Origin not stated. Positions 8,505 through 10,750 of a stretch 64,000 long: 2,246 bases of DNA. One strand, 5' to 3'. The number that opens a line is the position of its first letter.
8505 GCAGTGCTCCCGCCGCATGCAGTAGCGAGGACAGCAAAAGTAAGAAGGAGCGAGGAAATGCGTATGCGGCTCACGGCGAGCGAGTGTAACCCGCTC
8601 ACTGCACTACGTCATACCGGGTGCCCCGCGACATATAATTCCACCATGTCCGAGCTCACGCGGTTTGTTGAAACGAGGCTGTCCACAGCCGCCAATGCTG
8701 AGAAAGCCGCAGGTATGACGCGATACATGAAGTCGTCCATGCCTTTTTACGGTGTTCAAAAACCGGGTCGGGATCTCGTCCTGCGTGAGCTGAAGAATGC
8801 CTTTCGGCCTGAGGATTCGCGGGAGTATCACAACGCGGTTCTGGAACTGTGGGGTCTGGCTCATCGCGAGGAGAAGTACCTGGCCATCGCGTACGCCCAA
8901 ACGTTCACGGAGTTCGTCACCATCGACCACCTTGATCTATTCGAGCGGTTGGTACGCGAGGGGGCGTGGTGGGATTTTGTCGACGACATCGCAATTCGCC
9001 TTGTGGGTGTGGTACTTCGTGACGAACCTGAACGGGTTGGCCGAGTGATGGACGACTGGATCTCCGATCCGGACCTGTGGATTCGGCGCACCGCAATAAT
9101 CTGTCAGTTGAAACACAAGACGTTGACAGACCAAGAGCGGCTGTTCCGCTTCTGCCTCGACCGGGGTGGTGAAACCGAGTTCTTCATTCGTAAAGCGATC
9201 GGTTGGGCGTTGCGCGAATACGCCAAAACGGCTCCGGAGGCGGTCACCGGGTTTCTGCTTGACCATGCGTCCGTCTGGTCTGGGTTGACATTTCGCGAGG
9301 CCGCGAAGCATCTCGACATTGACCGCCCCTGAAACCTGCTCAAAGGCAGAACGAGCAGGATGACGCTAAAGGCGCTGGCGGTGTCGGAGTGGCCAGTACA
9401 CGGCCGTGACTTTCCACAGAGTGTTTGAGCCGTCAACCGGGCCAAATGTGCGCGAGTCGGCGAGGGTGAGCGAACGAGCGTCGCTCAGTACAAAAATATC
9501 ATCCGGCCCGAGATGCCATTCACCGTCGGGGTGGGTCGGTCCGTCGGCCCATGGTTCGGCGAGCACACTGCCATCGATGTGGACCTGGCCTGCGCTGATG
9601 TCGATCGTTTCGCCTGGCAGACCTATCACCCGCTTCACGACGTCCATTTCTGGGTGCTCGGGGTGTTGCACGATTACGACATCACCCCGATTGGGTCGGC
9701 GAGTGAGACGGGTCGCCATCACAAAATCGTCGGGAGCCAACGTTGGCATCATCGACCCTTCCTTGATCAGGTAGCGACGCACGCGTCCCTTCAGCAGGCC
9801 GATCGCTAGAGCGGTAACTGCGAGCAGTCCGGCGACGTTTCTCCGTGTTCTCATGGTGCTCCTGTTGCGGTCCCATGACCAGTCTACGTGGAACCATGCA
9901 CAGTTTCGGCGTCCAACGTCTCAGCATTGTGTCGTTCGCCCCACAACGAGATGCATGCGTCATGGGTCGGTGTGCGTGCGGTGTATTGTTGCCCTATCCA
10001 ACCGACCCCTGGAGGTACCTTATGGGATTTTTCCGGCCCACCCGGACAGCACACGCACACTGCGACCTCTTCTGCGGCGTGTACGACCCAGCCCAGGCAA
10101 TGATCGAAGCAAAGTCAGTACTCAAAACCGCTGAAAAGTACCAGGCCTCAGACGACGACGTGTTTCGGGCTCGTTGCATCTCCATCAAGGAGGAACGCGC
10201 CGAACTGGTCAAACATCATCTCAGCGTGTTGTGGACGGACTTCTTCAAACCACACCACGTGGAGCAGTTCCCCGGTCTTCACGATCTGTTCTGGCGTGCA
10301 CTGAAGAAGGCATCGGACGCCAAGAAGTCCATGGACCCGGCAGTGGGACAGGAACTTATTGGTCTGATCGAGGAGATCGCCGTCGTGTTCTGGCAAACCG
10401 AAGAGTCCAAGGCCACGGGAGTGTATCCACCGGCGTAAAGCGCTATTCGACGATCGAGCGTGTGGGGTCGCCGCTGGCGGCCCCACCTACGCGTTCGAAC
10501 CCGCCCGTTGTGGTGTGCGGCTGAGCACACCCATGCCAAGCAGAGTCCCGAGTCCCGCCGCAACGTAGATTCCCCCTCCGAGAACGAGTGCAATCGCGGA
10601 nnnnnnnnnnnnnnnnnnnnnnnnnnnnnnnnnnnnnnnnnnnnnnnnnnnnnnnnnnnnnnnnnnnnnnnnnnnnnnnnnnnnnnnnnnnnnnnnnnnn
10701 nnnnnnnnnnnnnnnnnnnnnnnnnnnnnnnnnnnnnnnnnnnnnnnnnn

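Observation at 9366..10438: Ni-superoxide dismutase with its SodX maturation protease; Ni-hook carries Phe where Pro is conserved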

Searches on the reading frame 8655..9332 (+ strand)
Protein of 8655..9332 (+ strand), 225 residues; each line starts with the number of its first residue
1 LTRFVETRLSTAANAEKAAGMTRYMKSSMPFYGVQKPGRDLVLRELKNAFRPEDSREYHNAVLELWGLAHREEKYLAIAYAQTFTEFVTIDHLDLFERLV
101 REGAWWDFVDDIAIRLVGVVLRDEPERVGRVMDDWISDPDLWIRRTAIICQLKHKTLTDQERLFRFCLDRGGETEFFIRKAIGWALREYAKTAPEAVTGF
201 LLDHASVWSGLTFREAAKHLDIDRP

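Call 3: search_protein_families(library=pfam, proteins=[window:8655-9332:+], max_evalue=0.01)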
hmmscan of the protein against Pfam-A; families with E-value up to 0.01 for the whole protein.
window:8655-9332:+ (225 aa): 1 family
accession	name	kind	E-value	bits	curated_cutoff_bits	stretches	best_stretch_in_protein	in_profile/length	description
PF08713.17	DNA_alkylation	-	5.6e-58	196.6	21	1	6-220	2-213/213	DNA alkylation repair enzyme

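Call 4: search_protein_families(library=ncbifam, proteins=[window:8655-9332:+], max_evalue=0.01)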
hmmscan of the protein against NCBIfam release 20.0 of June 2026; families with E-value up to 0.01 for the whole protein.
window:8655-9332:+ (225 aa): 0 families

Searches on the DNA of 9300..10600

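Call 54: search_rna_families(source=window, start=9300, end=10600, threshold=evalue, max_evalue=1)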
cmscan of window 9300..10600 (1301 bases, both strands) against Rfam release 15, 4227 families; matches with E-value up to 1: 2.
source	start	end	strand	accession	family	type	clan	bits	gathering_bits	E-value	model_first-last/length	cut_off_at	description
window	9710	9758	-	RF00159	snoZ168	Gene; snRNA; snoRNA; CD-box;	-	20.6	36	0.28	1-82/82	no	Small nucleolar RNA Z168/Z174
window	10454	10500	+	RF03830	mir-1003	Gene; miRNA;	-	18.4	90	1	1-56/56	no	mir-1003 microRNA precursor family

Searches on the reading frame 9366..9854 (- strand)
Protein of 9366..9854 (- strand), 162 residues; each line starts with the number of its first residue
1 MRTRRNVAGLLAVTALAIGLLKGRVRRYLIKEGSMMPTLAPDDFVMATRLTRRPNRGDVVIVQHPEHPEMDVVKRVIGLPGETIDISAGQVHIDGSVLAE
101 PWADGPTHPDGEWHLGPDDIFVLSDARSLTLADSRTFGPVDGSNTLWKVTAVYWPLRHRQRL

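Call 3: search_protein_families(library=pfam, proteins=[window:9366-9854:-], max_evalue=0.01)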
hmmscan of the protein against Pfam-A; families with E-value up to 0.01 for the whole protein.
window:9366-9854:- (162 aa): 1 family
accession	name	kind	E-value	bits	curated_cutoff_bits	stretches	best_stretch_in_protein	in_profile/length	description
PF10502.14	Peptidase_S26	-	7e-27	94.9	22.9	1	10-154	8-168/168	Signal peptidase, peptidase S26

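Call 4: search_protein_families(library=ncbifam, proteins=[window:9366-9854:-], max_evalue=0.01)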
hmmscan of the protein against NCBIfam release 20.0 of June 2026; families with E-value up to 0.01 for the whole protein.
window:9366-9854:- (162 aa): 5 families
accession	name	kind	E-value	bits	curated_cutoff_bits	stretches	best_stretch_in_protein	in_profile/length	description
TIGR02227.1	sigpep_I_bact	equivalog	2.1e-25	89.5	47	1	12-156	7-161/162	signal peptidase I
NF008114.0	PRK10861.1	equivalog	2.8e-14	53.1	277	1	28-85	85-157/324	signal peptidase I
TIGR02754.1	sod_Ni_protease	equivalog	5.5e-11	42.8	63.25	1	33-80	6-56/90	nickel-type superoxide dismutase maturation protease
TIGR02771.1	TraF_Ti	equivalog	4.9e-06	26.2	100.25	1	71-146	83-162/171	conjugative transfer signal peptidase TraF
NF010412.0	PRK13838.1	subfamily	0.0009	18.7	186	1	72-146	89-166/177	conjugal transfer pilin processing protease TraF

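Call 57: list_cluster_members(proteins=[window:9366-9854:-, L120:3402-3893:-, L121:3409-3906:-, L122:1355-1846:-])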
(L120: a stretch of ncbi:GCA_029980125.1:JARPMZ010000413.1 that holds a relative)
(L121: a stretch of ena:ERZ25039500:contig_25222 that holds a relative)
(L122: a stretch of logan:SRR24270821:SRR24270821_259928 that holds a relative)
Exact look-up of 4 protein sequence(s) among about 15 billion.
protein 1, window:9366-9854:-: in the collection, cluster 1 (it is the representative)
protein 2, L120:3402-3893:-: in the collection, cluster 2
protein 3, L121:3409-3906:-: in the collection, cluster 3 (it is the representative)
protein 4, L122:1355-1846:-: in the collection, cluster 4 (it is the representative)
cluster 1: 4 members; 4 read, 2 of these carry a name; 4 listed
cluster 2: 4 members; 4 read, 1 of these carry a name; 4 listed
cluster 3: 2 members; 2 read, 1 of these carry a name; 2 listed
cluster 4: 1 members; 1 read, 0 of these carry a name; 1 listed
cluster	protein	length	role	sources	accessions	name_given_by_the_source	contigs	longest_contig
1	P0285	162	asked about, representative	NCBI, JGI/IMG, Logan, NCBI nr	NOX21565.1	MAG: signal peptidase I [Actinobacteria bacterium] | signal peptidase I [Actinomycetota bacterium]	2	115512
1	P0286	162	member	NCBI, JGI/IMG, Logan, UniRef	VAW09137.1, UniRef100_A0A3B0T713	Signal peptidase I [hydrothermal vent metagenome] | signal peptidase I | Signal peptidase I n=2 Tax=hydrothermal vent metagenome TaxID=652676 ...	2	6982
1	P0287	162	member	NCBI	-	-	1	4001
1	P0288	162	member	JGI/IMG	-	-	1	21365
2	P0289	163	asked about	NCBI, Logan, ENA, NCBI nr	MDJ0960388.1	MAG: signal peptidase I [Acidimicrobiia bacterium] | signal peptidase I [Acidimicrobiia bacterium]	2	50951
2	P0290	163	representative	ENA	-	-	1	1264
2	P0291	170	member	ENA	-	-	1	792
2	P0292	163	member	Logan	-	-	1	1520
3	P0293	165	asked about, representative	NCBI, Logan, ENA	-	-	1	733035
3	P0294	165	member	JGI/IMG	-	signal peptidase I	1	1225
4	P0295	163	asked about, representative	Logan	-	-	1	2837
